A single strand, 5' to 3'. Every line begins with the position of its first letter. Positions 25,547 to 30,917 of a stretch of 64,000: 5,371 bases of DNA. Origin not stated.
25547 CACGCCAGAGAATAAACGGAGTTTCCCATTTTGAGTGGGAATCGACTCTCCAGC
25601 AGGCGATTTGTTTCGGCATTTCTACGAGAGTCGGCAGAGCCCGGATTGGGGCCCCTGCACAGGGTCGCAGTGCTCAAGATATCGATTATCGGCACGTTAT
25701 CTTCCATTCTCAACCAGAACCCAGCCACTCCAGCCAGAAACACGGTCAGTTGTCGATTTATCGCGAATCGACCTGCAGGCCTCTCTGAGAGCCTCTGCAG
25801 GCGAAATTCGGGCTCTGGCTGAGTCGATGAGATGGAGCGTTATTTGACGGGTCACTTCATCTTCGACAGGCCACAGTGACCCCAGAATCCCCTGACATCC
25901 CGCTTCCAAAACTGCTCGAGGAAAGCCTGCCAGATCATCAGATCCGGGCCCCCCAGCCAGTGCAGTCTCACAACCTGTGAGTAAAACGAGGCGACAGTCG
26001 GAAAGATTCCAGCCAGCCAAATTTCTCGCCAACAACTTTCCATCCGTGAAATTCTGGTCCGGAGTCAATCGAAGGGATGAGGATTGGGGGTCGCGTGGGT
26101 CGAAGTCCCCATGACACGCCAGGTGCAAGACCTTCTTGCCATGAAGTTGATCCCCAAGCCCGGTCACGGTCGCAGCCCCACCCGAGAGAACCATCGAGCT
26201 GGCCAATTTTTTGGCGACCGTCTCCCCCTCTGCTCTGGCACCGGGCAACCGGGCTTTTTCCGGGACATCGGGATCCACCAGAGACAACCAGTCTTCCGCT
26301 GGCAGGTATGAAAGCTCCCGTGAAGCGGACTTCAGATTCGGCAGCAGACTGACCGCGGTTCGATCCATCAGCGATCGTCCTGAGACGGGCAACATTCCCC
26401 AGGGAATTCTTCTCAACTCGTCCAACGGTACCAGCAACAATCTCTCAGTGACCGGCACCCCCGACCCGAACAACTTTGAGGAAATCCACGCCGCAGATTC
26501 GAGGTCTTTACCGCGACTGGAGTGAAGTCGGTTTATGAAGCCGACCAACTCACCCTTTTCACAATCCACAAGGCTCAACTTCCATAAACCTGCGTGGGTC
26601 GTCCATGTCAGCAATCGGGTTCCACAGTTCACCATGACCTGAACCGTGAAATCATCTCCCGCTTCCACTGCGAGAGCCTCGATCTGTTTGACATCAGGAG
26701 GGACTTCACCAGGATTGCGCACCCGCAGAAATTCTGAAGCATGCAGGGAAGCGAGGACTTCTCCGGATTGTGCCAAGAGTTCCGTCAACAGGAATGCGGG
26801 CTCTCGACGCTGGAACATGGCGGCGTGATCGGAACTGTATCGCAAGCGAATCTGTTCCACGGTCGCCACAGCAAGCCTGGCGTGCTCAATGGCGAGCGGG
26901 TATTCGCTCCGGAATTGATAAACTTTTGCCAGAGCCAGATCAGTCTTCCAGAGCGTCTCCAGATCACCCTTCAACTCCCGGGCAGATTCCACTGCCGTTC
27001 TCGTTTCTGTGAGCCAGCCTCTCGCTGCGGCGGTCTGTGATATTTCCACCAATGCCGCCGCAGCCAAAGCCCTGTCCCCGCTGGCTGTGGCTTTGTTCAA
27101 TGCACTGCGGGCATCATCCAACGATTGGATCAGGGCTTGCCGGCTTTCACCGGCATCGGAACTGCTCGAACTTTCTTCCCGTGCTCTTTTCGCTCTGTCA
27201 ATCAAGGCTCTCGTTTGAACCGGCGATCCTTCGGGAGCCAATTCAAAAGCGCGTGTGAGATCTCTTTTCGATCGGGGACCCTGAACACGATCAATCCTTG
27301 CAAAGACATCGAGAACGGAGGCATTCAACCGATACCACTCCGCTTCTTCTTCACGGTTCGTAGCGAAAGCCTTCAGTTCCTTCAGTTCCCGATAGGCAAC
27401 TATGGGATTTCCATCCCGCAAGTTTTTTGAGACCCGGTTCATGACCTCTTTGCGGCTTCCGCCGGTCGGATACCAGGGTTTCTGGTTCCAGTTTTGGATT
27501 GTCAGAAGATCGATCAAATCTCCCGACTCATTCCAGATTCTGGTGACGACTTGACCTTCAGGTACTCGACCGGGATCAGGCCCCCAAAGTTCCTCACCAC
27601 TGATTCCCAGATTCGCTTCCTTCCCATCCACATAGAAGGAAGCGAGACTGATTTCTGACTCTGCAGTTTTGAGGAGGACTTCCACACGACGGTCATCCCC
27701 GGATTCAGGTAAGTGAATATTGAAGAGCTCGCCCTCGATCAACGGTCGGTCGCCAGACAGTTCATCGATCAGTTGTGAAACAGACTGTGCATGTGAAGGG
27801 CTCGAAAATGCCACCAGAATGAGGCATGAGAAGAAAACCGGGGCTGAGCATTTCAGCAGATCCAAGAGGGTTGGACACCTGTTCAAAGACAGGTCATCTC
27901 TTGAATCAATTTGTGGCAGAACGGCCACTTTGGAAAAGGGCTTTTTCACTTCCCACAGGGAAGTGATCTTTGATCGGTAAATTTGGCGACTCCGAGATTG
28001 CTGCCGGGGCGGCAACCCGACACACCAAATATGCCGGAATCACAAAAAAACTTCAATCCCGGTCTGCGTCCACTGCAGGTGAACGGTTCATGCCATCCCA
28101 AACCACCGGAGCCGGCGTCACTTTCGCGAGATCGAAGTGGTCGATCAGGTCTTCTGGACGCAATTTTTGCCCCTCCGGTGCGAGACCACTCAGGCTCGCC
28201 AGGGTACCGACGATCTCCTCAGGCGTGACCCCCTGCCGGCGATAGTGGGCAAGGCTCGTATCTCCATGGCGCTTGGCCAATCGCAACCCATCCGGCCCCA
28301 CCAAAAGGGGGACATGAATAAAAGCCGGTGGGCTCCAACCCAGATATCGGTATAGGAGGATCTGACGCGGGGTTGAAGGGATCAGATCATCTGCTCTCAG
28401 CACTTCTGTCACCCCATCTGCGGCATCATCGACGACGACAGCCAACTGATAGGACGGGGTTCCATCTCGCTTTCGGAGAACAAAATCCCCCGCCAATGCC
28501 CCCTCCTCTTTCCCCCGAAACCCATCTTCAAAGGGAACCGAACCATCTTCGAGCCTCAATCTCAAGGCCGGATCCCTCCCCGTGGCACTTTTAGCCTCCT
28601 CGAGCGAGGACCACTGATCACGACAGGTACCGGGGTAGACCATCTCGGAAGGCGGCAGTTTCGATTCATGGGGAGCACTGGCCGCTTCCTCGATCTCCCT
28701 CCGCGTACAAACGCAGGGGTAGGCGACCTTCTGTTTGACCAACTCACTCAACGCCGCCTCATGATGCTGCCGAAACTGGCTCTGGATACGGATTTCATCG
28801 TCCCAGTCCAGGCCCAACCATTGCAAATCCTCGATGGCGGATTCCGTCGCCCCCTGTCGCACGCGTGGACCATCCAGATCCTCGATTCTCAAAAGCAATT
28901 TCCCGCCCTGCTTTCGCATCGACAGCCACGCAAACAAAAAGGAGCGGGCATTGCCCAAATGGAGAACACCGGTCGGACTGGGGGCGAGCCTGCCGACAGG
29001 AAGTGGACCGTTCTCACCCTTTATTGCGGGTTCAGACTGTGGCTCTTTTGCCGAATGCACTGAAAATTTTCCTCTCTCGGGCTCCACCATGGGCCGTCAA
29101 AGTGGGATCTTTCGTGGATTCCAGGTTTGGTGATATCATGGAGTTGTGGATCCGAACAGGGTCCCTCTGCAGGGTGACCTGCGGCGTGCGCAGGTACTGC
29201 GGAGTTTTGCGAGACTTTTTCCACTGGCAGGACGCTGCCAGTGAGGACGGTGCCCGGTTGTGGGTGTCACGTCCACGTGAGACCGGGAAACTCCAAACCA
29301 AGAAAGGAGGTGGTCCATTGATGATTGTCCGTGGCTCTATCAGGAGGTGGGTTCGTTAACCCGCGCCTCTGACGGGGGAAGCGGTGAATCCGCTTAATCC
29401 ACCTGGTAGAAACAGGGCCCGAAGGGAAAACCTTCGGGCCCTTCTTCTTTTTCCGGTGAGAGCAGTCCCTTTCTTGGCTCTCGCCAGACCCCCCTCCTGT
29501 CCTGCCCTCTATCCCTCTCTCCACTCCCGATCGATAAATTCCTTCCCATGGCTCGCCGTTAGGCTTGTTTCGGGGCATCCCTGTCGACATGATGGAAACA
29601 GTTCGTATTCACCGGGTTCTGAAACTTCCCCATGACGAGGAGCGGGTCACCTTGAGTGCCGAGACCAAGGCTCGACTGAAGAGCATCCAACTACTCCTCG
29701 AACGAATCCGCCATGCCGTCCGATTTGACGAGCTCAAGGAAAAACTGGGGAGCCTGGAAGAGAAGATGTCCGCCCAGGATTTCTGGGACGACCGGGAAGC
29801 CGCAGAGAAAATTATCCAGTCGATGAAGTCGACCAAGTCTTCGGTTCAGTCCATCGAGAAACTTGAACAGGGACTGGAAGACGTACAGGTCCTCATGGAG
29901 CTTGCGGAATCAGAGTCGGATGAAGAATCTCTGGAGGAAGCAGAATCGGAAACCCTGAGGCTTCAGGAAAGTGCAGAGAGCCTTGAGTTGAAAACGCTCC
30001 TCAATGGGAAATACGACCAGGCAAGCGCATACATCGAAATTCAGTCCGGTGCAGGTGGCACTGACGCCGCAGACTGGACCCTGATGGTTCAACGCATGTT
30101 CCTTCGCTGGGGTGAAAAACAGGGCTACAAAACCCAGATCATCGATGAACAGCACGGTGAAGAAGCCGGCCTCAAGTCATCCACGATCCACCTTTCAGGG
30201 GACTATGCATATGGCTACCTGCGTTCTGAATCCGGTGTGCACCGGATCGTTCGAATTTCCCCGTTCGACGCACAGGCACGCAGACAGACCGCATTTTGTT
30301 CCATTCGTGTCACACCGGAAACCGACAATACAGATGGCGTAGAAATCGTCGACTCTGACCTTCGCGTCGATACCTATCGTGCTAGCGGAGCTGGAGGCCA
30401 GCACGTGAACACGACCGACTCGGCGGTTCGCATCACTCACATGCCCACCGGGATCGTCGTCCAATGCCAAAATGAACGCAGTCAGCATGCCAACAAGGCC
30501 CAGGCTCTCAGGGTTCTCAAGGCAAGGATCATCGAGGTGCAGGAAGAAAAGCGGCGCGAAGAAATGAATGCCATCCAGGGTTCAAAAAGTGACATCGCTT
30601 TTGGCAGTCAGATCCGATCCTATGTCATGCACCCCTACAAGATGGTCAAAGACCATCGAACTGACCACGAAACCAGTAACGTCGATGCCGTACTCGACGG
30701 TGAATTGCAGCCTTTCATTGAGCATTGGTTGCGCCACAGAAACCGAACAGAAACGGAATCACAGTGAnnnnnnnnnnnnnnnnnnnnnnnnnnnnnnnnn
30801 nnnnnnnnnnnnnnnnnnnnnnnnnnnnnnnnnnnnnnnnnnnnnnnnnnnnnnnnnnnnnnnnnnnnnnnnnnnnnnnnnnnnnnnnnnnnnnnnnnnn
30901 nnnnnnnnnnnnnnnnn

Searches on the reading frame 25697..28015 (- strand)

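Call 73: search_protein_families(library=pfam, proteins=[window:25697-28015:-], max_evalue=0.00001)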
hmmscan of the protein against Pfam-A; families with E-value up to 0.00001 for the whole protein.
window:25697-28015:- (772 aa): 1 family
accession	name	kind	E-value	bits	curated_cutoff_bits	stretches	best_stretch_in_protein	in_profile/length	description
PF12770.12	CHAT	-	8.2e-44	150.6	24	1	522-768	24-287/289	CHAT domain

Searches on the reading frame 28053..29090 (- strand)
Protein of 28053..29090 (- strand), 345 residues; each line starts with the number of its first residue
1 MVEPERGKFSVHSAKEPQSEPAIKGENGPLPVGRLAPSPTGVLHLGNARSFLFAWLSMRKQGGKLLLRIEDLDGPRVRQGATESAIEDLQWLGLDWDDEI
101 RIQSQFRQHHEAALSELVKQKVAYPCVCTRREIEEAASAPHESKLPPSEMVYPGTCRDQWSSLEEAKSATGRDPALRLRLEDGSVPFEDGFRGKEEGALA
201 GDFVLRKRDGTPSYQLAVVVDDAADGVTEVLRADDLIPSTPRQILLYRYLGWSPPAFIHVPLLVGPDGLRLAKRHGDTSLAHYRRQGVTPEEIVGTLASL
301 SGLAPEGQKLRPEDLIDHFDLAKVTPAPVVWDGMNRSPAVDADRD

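Call 73: search_protein_families(library=pfam, proteins=[window:28053-29090:-], max_evalue=0.00001)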
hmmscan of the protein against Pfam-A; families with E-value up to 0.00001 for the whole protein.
window:28053-29090:- (345 aa): 1 family
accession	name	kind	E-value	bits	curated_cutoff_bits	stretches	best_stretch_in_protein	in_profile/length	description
PF00749.27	tRNA-synt_1c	-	2e-57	194.9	23.4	1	34-309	5-283/314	tRNA synthetases class I (E and Q), catalytic domain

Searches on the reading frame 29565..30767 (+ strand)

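Call 86: search_protein_families(library=pfam, proteins=[window:29565-30767:+], max_evalue=0.001)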
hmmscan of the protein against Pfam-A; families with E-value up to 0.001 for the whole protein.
window:29565-30767:+ (400 aa): 2 families
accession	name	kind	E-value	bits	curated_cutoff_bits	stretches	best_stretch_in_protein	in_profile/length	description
PF03462.23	PCRF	-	2.9e-53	181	24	1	57-247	1-194/194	PCRF domain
PF00472.26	RF-1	-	9e-43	145.4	35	1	257-365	4-116/116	RF-1 domain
